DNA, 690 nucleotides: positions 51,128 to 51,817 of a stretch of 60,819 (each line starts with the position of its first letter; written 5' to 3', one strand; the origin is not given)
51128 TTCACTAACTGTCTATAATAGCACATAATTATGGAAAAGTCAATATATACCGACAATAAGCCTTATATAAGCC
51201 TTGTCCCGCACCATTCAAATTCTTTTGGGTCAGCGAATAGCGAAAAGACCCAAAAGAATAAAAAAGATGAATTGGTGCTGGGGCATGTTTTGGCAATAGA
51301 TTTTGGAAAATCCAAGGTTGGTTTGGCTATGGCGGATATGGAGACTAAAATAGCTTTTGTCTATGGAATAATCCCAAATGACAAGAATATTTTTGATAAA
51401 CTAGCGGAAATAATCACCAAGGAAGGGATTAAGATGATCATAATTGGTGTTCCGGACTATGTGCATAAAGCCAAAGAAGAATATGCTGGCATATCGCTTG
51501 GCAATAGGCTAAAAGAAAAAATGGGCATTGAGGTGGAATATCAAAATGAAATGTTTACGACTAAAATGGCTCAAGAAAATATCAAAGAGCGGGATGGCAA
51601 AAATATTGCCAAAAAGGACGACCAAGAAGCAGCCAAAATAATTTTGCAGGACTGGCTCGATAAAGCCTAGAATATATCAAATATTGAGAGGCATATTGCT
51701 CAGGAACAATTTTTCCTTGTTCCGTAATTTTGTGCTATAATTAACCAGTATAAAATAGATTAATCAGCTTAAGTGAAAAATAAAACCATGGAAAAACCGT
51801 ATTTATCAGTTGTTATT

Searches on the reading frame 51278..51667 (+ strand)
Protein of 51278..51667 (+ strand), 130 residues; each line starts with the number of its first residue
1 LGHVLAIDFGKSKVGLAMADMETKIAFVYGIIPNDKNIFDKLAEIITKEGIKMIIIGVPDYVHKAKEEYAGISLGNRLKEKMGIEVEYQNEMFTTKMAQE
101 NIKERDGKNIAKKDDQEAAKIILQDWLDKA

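Call 69: search_protein_families(library=pfam, proteins=[window:51278-51667:+], max_evalue=0.01)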
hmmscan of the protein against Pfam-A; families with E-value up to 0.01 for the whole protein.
window:51278-51667:+ (130 aa): 1 family
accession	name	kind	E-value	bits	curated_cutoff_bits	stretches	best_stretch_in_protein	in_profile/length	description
PF03652.20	RuvX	-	2.1e-25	90.1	29.2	1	3-129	2-134/134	Holliday junction resolvase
